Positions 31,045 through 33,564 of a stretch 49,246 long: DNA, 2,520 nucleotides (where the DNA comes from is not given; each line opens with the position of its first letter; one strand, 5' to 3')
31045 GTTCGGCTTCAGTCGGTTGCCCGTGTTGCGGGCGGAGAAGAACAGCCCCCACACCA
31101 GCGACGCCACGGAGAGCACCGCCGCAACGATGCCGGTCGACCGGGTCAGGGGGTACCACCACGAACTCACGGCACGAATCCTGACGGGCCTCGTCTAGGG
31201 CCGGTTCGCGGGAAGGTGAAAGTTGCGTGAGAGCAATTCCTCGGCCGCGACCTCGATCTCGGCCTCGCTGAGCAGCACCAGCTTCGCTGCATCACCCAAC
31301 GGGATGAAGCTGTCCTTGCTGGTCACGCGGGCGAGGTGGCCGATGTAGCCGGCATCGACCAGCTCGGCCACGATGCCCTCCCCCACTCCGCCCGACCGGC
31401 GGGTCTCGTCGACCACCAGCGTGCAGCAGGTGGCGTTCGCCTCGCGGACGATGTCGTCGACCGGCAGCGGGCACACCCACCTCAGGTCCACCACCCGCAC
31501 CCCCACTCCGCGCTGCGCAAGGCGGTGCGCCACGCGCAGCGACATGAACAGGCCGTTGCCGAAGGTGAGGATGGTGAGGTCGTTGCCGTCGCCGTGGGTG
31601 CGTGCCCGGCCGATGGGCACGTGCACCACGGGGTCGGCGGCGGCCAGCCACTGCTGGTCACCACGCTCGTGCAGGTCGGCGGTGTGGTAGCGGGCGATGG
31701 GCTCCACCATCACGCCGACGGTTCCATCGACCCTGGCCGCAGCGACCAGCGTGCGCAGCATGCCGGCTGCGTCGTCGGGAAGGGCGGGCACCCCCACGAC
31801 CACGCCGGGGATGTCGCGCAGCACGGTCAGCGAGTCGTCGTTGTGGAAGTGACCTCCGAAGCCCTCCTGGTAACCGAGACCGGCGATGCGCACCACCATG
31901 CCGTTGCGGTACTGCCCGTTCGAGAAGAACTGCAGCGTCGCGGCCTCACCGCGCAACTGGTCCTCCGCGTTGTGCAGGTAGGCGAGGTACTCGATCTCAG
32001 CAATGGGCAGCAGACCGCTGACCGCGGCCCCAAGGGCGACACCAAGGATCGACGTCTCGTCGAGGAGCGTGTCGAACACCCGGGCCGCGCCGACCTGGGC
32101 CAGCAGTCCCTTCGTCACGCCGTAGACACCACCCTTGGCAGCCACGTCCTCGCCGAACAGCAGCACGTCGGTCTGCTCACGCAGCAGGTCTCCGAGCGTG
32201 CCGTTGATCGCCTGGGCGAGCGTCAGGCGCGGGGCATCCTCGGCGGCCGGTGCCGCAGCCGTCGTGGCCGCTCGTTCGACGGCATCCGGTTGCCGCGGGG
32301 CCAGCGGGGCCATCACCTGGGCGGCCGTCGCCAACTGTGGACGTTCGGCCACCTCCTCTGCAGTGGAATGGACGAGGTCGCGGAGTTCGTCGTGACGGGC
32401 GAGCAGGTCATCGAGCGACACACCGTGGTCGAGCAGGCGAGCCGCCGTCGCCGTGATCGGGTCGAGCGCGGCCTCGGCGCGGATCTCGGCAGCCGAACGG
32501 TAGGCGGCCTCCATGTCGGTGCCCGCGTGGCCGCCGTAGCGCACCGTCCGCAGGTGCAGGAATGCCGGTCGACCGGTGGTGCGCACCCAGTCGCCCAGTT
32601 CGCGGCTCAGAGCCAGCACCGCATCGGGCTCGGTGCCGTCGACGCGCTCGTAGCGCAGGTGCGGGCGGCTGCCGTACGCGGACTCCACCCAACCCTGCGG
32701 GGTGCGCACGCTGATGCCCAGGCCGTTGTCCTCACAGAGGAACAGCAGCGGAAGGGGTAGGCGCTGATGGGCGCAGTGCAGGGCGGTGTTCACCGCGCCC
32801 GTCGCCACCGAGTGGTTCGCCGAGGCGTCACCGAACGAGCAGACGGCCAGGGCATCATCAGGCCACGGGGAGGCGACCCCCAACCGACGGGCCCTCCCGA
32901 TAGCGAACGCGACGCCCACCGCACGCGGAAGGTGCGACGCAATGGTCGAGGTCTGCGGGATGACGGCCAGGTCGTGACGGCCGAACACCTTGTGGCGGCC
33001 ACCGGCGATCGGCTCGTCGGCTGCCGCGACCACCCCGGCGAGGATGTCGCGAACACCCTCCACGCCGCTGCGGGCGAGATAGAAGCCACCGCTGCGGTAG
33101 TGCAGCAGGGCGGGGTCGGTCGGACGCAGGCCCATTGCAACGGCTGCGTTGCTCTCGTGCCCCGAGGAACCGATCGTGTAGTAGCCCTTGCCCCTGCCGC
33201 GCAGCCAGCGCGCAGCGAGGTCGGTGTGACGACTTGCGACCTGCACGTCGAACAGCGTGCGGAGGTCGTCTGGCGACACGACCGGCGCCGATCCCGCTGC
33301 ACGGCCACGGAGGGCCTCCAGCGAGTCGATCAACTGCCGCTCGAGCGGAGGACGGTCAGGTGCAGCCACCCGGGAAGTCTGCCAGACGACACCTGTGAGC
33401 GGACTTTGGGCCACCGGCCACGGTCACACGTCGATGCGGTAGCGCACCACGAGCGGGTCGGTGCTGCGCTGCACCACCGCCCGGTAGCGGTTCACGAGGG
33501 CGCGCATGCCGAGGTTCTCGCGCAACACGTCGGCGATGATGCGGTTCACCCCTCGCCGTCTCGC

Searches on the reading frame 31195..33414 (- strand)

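Call 90: search_protein_families(library=pfam, proteins=[window:31195-33414:-], max_evalue=0.00001)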
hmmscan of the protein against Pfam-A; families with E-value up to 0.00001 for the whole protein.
window:31195-33414:- (739 aa): 3 families
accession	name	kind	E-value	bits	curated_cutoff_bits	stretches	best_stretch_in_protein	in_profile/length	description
PF00676.26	E1_dh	-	4.5e-23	82.1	22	1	84-361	30-297/300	Dehydrogenase E1 component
PF02779.29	Transket_pyr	-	1.9e-20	73.7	27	1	398-559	4-157/174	Transketolase, pyrimidine binding domain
PF02780.25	Transketolase_C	-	4.2e-18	65.9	25.9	1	602-708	1-109/124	Transketolase, C-terminal domain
